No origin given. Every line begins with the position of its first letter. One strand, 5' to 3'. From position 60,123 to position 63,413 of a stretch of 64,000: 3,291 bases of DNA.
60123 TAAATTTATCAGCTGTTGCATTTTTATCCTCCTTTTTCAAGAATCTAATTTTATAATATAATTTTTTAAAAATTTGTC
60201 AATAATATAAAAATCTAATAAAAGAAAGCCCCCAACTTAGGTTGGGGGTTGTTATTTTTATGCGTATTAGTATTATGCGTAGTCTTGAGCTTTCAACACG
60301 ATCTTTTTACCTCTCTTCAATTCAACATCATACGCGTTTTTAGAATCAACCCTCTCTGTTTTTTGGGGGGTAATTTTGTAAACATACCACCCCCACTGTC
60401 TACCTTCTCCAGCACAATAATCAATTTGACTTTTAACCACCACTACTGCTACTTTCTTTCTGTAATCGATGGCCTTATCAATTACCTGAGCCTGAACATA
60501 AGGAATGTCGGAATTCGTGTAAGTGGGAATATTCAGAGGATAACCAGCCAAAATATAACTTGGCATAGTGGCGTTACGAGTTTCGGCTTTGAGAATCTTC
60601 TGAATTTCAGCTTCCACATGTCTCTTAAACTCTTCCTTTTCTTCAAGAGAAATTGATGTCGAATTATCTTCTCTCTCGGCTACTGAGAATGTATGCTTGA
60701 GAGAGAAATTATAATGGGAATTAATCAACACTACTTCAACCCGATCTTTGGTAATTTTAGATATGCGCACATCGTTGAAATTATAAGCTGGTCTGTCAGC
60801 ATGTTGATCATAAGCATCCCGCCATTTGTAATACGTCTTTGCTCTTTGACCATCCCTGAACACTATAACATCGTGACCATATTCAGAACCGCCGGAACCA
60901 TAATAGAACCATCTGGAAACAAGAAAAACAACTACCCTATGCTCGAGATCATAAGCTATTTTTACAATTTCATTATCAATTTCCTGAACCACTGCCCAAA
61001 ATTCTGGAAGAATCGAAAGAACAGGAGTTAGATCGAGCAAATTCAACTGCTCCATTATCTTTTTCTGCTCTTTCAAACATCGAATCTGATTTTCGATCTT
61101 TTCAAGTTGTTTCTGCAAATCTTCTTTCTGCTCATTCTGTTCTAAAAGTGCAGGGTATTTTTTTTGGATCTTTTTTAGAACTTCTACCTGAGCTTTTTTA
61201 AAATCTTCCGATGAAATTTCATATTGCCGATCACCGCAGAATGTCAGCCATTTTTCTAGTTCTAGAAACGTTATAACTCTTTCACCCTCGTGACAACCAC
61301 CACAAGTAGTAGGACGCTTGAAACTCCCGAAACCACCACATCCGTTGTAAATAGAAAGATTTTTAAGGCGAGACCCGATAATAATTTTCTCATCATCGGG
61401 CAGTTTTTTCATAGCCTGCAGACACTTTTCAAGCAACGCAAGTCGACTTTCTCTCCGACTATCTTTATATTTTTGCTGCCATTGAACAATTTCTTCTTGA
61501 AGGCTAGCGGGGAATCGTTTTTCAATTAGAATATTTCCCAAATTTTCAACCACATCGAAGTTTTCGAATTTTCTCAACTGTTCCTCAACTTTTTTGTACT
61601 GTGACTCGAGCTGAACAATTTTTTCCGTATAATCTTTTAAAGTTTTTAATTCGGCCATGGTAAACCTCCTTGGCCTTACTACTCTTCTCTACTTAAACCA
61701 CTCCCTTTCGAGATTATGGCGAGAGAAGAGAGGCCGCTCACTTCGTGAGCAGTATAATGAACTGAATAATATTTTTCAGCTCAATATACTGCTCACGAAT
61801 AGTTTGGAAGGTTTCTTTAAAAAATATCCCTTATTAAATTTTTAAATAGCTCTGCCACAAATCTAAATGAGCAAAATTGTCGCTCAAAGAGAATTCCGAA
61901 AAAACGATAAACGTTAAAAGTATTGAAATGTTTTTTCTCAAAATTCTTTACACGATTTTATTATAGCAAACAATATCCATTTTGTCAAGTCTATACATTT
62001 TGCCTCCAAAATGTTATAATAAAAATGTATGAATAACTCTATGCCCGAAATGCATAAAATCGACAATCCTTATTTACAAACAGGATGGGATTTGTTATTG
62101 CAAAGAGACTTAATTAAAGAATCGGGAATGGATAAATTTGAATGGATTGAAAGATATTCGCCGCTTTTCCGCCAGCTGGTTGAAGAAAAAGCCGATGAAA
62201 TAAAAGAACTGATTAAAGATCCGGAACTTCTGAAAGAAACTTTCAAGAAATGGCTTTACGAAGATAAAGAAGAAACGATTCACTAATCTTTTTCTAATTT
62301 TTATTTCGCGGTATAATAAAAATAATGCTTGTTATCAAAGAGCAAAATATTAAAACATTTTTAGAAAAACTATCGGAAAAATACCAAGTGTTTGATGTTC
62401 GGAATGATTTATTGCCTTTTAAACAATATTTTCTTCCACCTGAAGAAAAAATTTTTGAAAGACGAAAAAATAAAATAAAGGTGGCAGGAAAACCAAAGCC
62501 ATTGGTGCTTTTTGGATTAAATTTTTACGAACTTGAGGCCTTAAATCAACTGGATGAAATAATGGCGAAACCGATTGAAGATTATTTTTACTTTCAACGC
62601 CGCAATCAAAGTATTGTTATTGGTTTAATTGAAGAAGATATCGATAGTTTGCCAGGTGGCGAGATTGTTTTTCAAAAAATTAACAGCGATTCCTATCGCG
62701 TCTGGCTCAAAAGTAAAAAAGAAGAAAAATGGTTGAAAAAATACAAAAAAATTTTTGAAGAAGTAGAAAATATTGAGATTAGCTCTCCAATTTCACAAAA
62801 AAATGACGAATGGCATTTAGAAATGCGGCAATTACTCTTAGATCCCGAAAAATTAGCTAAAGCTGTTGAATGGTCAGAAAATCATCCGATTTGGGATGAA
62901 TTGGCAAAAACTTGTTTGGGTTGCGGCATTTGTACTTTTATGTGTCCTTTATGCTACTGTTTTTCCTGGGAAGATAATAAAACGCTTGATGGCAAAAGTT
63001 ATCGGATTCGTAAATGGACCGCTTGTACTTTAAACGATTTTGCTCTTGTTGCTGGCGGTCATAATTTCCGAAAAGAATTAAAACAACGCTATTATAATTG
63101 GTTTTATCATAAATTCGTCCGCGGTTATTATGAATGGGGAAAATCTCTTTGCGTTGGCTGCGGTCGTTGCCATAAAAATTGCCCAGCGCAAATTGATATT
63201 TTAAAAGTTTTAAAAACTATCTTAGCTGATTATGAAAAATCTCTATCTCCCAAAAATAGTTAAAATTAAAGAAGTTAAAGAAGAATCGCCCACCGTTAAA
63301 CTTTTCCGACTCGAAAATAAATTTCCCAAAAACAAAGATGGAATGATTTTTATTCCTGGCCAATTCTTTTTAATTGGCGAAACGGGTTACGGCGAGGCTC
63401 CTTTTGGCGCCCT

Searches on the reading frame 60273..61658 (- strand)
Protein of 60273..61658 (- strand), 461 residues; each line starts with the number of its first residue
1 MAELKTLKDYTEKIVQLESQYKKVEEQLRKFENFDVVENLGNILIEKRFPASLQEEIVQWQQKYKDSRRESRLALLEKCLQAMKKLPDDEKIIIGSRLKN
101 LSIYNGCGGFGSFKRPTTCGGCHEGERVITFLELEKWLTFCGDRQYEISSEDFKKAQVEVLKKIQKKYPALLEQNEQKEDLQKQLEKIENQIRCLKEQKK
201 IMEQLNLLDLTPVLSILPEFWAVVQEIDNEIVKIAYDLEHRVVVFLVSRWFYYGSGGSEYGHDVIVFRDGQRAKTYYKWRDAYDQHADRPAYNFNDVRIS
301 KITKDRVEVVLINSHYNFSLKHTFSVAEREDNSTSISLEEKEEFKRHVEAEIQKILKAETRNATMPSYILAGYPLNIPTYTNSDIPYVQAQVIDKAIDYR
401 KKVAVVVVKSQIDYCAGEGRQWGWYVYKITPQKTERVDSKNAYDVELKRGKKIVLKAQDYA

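Call 36: search_protein_families(library=pfam, proteins=[window:60273-61658:-], max_evalue=0.001)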
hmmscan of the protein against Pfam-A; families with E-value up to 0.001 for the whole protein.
window:60273-61658:- (461 aa): 1 family
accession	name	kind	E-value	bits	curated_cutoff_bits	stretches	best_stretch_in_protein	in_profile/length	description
PF19040.6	SGNH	-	0.00012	22.3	27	1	229-359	80-200/248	SGNH domain (fused to AT3 domains)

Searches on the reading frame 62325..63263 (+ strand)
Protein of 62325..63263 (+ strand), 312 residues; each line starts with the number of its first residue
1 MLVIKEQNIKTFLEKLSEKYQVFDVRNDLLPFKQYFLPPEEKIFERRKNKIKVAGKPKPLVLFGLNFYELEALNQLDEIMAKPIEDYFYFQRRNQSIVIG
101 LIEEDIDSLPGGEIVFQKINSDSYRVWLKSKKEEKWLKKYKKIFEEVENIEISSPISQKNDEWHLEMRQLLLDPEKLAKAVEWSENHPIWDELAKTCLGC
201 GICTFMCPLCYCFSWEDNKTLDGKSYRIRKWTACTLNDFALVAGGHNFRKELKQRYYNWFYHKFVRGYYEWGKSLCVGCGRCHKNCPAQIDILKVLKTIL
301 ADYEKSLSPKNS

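Call 36: search_protein_families(library=pfam, proteins=[window:62325-63263:+], max_evalue=0.001)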
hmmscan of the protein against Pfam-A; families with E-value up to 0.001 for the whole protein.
window:62325-63263:+ (312 aa): 10 families
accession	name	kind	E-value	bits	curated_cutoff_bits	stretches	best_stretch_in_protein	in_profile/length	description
PF17179.9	Fer4_22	-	5.2e-29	101.4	27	1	196-290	1-95/95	4Fe-4S dicluster domain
PF13534.11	Fer4_17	-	6.9e-08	33.4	22.2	0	173-208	21-57/61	4Fe-4S dicluster domain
PF12797.12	Fer4_2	-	3e-07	30.4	24.5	0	275-288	9-22/22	4Fe-4S binding domain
PF13237.11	Fer4_10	-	5.2e-07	29.9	25.5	0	274-288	7-21/53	4Fe-4S dicluster domain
PF13187.11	Fer4_9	-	2e-06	28.2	27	1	276-301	2-27/52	4Fe-4S dicluster domain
PF14697.11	Fer4_21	-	3.5e-06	27.5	35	0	274-288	39-53/59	4Fe-4S dicluster domain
PF00037.32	Fer4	-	4.7e-06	26.6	21.1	1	271-288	3-20/24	4Fe-4S binding domain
PF13183.11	Fer4_8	-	1.7e-05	25.7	27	1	194-290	2-68/68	4Fe-4S dicluster domain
PF25160.1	LdpA_Fe-S-bd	-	3.1e-05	24.1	27.6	0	273-289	25-41/49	LdpA Fe-S cluster-binding domain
PF12837.12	Fer4_6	-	4.9e-05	23.5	25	1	273-289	6-22/24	4Fe-4S binding domain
